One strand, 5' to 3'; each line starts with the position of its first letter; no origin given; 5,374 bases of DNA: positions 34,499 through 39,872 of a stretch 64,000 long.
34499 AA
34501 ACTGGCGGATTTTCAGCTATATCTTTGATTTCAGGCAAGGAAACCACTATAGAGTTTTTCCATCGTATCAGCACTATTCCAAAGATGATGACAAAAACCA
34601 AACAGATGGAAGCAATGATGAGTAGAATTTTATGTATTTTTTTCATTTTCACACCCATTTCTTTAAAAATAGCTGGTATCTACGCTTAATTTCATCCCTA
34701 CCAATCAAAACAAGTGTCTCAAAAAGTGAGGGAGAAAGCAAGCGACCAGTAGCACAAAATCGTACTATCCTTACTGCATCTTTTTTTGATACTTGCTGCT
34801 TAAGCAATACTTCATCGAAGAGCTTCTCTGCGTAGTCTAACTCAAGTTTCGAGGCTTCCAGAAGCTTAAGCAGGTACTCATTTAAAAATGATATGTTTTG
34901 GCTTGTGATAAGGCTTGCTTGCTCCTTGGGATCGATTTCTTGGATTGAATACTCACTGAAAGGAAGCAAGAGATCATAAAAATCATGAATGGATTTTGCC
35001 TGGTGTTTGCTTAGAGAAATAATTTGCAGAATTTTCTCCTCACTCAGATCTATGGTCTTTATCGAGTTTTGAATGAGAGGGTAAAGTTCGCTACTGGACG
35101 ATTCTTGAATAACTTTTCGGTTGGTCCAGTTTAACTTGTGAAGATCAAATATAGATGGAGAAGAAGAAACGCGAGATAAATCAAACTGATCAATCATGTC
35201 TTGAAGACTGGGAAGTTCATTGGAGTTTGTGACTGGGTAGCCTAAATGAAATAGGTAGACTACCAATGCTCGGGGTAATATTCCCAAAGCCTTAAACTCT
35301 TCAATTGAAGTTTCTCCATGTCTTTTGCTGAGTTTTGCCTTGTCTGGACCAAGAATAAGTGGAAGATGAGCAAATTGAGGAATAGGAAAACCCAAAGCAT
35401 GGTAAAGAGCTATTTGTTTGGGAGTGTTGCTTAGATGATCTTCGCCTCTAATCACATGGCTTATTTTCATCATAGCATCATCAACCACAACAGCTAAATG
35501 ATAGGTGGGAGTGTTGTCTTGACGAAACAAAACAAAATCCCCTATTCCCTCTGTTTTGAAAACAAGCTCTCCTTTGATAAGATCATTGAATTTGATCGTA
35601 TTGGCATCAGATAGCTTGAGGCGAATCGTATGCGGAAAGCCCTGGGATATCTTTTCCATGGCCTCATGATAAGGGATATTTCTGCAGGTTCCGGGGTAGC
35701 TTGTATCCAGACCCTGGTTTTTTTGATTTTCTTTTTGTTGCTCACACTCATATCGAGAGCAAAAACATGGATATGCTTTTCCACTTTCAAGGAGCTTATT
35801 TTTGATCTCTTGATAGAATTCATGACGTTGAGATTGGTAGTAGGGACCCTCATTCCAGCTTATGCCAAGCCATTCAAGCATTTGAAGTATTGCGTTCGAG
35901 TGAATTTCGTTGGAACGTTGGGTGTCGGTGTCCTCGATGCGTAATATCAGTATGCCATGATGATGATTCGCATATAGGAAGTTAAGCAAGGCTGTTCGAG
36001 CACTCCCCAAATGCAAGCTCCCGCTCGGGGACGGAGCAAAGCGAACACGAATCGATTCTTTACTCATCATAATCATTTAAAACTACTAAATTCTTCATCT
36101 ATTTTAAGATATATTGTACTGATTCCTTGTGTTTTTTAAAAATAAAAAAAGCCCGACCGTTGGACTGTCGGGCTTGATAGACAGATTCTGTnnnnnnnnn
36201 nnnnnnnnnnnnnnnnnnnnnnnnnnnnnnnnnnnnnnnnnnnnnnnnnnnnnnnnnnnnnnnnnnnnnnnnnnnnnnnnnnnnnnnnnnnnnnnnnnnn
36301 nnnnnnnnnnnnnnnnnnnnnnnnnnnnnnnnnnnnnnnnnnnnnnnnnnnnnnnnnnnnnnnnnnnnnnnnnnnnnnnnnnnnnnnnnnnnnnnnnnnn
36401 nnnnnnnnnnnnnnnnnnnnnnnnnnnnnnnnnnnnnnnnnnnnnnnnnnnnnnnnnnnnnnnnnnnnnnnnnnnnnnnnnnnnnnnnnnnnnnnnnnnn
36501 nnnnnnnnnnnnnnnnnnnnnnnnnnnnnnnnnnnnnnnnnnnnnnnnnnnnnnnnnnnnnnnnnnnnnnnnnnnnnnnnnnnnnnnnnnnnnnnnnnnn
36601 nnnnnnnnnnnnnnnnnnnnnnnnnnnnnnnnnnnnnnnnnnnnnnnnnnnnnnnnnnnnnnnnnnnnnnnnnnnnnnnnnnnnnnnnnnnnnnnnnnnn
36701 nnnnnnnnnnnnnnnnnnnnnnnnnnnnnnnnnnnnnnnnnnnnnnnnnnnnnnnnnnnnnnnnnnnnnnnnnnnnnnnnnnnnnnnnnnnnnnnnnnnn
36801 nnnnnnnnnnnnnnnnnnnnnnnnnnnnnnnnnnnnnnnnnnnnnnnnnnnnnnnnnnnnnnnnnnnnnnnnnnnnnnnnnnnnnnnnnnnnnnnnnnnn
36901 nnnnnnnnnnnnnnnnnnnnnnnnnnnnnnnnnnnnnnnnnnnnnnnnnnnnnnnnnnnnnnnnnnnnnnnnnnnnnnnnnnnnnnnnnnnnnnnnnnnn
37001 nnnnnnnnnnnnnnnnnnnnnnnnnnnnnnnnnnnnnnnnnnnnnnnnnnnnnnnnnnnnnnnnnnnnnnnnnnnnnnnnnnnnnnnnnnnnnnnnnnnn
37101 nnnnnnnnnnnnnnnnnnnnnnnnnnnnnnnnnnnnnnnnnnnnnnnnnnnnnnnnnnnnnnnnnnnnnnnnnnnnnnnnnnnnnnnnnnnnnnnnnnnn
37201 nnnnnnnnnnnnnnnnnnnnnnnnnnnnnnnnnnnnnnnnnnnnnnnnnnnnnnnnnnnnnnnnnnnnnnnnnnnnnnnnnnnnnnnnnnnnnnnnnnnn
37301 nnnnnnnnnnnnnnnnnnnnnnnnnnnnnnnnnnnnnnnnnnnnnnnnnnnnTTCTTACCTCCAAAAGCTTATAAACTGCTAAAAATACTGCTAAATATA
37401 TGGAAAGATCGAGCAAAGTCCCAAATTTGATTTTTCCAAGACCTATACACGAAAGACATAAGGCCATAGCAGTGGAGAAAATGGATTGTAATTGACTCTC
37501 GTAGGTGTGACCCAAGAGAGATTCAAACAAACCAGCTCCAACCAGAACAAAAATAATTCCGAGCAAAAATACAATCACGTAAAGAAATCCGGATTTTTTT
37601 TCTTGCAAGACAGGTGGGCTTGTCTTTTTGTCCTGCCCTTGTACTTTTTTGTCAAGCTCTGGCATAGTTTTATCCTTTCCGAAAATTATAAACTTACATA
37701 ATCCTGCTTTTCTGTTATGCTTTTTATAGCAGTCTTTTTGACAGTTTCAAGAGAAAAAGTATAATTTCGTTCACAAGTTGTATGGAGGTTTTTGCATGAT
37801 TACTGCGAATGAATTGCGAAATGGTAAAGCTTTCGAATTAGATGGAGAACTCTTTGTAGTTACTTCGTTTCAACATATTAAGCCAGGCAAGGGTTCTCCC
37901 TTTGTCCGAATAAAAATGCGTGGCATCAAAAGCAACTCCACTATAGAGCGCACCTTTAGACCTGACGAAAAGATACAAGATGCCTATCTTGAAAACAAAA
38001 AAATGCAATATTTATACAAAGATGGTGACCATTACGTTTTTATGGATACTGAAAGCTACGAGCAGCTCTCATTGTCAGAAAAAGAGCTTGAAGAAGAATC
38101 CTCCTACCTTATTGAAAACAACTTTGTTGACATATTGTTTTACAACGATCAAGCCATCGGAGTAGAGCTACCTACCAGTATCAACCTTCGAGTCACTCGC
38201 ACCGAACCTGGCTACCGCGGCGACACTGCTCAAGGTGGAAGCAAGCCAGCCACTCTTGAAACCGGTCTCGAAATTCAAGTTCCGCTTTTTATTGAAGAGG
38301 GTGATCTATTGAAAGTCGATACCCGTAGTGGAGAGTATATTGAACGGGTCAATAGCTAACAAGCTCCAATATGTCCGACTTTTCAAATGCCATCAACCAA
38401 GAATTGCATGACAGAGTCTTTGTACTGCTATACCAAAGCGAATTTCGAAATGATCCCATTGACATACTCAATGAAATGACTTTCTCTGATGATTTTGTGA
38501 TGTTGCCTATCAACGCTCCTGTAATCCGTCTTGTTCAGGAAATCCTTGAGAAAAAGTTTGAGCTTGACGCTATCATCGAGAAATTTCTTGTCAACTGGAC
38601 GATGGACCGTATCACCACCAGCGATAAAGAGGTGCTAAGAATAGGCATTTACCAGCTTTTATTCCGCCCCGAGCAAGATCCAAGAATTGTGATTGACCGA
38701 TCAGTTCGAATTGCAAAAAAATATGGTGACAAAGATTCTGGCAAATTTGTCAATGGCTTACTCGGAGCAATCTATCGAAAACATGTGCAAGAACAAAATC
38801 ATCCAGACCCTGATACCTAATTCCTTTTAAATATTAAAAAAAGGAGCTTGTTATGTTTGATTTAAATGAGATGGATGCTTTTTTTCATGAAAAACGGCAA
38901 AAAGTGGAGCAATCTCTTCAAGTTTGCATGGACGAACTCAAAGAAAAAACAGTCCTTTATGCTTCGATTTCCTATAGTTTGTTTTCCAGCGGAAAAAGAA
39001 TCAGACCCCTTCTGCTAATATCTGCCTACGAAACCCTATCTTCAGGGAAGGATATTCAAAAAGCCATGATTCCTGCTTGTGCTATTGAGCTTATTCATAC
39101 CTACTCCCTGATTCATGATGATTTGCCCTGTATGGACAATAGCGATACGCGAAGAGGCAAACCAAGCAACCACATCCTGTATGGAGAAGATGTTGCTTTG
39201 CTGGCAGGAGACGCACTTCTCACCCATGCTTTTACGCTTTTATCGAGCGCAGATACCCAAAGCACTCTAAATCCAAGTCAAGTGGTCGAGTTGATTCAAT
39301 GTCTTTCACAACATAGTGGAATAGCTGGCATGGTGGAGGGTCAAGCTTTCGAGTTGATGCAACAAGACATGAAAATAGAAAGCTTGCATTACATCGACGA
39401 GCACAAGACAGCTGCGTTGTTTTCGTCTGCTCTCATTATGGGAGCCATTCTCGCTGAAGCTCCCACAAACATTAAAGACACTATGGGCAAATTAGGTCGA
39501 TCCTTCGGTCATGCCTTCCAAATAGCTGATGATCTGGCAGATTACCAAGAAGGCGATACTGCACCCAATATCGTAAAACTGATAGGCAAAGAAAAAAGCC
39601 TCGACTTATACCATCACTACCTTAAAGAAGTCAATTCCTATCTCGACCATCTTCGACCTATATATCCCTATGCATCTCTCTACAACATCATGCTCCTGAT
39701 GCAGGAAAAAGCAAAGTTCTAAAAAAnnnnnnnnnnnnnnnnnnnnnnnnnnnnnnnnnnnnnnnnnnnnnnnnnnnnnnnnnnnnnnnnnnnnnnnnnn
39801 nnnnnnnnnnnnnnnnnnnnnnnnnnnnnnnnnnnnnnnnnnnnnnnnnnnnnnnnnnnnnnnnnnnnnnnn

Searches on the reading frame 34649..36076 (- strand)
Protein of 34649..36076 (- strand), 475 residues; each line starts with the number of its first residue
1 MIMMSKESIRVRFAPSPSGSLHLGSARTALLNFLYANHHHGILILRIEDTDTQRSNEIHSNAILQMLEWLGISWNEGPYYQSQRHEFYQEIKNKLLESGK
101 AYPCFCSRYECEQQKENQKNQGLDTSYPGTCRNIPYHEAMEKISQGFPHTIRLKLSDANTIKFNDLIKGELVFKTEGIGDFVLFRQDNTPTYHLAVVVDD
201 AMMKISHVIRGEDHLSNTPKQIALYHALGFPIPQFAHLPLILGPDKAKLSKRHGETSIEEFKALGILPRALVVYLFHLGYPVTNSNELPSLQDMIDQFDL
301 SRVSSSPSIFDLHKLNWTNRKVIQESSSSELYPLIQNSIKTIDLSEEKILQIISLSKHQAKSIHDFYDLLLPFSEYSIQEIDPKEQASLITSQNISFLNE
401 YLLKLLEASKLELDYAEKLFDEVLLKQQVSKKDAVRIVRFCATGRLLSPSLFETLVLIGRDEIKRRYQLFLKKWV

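Call 64: search_protein_families(library=pfam, proteins=[window:34649-36076:-], max_evalue=0.00001)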
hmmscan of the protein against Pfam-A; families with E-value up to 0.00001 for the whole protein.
window:34649-36076:- (475 aa): 2 families
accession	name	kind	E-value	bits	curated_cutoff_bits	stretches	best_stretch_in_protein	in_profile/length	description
PF00749.27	tRNA-synt_1c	-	5.3e-99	331.5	23.4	1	9-317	2-314/314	tRNA synthetases class I (E and Q), catalytic domain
PF19269.4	Anticodon_2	-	1.2e-12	48.8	23.6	1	343-467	10-137/141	Anticodon binding domain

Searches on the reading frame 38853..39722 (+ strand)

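Call 64: search_protein_families(library=pfam, proteins=[window:38853-39722:+], max_evalue=0.00001)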
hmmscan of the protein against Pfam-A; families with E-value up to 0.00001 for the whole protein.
window:38853-39722:+ (289 aa): 1 family
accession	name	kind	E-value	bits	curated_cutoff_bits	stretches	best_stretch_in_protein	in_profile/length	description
PF00348.22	polyprenyl_synt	-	2.4e-48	165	27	1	34-234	3-194/251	Polyprenyl synthetase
